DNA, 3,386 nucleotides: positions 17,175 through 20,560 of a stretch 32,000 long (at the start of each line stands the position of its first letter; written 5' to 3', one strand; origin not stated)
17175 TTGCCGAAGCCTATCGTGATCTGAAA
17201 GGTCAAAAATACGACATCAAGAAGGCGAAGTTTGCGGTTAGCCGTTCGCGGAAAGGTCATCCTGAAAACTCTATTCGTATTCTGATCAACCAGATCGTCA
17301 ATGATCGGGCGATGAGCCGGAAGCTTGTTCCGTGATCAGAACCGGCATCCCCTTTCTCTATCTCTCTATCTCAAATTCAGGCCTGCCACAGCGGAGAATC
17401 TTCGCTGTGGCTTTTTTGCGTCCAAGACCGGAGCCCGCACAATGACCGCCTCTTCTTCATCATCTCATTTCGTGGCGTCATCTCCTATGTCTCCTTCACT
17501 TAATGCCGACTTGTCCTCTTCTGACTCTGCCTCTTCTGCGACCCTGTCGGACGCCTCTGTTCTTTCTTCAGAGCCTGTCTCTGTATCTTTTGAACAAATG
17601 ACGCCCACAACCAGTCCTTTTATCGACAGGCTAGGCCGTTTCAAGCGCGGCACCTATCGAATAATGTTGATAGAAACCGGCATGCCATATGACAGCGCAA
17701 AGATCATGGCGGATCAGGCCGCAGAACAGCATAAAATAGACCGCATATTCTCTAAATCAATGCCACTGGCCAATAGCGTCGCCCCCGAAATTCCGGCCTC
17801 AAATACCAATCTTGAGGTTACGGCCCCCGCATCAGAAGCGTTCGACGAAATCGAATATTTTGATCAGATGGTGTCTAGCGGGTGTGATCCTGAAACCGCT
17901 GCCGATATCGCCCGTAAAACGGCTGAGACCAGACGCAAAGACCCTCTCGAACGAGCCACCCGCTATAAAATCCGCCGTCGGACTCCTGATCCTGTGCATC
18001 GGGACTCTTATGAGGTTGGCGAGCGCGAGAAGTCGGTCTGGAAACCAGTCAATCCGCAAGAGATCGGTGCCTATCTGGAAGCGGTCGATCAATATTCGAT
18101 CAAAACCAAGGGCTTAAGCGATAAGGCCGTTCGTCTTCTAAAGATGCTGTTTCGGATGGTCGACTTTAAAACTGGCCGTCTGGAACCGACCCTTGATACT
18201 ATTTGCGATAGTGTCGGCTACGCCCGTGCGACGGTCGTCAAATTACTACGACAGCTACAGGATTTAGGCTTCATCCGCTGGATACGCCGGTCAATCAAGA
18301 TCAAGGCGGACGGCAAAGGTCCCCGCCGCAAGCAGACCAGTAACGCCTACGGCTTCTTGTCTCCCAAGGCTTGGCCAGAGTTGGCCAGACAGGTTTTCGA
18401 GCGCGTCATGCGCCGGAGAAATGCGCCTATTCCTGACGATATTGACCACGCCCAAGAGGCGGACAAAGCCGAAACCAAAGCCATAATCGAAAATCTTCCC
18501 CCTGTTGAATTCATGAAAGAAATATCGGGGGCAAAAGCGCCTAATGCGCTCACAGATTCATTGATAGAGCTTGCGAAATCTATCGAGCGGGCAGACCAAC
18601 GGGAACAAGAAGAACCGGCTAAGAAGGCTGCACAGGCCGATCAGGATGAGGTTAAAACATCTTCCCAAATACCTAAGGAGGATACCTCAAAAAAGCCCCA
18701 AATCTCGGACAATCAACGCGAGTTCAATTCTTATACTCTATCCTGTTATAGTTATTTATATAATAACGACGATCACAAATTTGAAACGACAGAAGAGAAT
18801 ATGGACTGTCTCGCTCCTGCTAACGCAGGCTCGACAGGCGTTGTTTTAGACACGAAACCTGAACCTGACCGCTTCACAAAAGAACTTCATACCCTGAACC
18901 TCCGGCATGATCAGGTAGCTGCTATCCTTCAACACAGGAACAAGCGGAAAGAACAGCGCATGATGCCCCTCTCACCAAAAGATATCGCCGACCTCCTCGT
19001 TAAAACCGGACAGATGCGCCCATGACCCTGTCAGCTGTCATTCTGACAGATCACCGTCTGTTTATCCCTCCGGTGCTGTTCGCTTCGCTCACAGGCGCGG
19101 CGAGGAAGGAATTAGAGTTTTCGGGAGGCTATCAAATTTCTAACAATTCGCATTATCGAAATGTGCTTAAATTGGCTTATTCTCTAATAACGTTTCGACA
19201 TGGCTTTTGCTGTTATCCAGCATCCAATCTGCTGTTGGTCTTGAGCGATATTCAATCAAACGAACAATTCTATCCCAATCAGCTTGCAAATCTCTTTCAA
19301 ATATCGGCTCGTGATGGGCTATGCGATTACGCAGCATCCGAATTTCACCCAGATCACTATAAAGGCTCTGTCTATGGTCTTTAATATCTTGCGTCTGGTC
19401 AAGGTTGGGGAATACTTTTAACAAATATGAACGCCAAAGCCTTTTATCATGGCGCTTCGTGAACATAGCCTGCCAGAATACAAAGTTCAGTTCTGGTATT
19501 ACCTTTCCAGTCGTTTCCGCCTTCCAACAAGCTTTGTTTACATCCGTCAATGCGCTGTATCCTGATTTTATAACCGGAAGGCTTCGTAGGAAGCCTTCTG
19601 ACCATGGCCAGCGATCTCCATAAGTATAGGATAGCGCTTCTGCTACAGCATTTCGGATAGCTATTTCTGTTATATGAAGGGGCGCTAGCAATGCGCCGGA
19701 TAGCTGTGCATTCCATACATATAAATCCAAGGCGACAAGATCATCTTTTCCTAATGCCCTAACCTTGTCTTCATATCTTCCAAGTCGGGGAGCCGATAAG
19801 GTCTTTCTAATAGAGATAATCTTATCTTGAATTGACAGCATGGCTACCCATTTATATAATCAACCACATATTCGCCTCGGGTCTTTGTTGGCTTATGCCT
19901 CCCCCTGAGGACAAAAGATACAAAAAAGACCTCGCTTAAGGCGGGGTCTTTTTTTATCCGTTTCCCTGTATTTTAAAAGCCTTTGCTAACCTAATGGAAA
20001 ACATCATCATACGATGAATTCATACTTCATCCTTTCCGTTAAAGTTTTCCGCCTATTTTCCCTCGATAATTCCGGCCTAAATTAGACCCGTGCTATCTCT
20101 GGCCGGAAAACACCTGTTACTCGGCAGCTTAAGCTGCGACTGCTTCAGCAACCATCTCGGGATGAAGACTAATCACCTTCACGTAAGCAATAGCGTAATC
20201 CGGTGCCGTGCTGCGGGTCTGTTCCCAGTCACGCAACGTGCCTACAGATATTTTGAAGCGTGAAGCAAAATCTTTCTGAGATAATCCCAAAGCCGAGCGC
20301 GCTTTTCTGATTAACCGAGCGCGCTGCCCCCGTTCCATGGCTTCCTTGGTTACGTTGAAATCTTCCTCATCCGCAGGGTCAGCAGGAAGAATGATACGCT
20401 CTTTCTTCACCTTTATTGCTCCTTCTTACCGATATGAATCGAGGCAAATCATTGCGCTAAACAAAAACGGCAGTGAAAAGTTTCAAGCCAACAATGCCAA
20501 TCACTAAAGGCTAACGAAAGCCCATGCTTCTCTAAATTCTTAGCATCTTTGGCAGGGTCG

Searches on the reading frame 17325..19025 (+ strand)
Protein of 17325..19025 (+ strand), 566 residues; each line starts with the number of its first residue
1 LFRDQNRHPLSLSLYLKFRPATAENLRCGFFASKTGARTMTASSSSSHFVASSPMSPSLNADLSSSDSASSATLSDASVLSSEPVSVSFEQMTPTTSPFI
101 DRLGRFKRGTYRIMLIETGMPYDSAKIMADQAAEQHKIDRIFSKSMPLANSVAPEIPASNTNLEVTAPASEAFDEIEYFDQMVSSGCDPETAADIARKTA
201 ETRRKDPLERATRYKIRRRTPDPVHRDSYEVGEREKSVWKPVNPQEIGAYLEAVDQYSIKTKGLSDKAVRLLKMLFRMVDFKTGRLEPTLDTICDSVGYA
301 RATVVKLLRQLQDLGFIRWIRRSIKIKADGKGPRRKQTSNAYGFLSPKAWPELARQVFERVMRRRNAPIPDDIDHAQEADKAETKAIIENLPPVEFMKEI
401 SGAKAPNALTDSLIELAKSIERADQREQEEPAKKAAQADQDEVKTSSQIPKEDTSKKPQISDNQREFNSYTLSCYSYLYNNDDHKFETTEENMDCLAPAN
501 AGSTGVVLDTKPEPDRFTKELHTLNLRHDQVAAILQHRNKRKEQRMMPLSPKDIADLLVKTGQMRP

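Call 17: search_protein_families(library=pfam, proteins=[window:17325-19025:+], max_evalue=0.001)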
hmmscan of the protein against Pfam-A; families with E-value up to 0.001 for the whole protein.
window:17325-19025:+ (566 aa): 2 families
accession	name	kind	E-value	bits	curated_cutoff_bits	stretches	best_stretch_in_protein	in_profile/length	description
PF13545.12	HTH_Crp_2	-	1.5e-05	25.3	27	1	270-327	2-62/70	Crp-like helix-turn-helix domain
PF13730.12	HTH_36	-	0.00022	21.4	25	1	263-317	2-55/55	Helix-turn-helix domain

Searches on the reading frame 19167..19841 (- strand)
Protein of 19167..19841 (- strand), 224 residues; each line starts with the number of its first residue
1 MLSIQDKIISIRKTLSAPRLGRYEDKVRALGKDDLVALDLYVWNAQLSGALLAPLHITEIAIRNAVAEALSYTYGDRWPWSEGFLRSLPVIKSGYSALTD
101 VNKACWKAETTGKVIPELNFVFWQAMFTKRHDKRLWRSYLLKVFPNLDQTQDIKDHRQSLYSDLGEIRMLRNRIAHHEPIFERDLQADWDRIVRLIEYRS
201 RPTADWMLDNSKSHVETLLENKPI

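Call 17: search_protein_families(library=pfam, proteins=[window:19167-19841:-], max_evalue=0.001)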
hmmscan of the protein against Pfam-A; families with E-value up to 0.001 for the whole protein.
window:19167-19841:- (224 aa): 2 families
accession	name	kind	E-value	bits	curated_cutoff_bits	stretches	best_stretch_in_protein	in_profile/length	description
PF07751.16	Abi_2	-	5.7e-06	27.2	25.6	0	142-181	143-183/184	Abi-like protein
PF18735.6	HEPN_RiboL-PSP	-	0.00099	19.5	28.4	0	128-180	111-162/191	RiboL-PSP-HEPN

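Call 42: search_protein_families(library=padloc, proteins=[window:19167-19841:-], max_evalue=0.001)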
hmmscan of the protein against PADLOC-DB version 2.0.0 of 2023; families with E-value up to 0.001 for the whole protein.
window:19167-19841:- (224 aa): 2 families
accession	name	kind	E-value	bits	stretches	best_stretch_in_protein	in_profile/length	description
PDLC04038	PD-T4-5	-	1.8e-17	61.6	2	123-192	138-216/309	-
PDLC02344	AbiD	-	3.9e-06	24.8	0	147-187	178-212/277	AbiD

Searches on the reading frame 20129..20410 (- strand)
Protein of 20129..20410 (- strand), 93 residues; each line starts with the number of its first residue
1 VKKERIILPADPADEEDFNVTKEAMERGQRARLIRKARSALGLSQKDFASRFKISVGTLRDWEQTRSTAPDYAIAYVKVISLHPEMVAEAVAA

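Call 40: search_protein_families(library=pfam, proteins=[window:20129-20410:-], max_evalue=0.01)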
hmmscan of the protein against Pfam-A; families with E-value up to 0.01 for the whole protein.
window:20129-20410:- (93 aa): 6 families
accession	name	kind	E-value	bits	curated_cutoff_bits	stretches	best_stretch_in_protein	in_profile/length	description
PF01381.28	HTH_3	-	2.9e-06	27.6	23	1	34-80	1-48/55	Helix-turn-helix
PF13560.12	HTH_31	-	4.6e-05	24.1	27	1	31-71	3-45/64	Helix-turn-helix domain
PF12844.13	HTH_19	-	4.6e-05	23.7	30.2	1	32-74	2-43/64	Helix-turn-helix domain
PF15731.11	MqsA_antitoxin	-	0.00011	22.7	30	1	24-89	64-129/131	Antitoxin component of bacterial toxin-antitoxin system, MqsA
PF13518.12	HTH_28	-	0.00015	22.2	25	1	29-64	1-34/52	Helix-turn-helix domain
PF13413.12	HTH_25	-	0.00053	20.2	24.6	1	34-67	2-35/62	Helix-turn-helix domain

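Call 42: search_protein_families(library=padloc, proteins=[window:20129-20410:-], max_evalue=0.001)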
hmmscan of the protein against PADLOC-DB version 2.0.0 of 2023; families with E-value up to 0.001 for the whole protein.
window:20129-20410:- (93 aa): 1 family
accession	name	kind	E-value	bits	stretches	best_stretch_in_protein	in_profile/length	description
PDLC02926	HTH_VI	-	0.00029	19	1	32-66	4-38/92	-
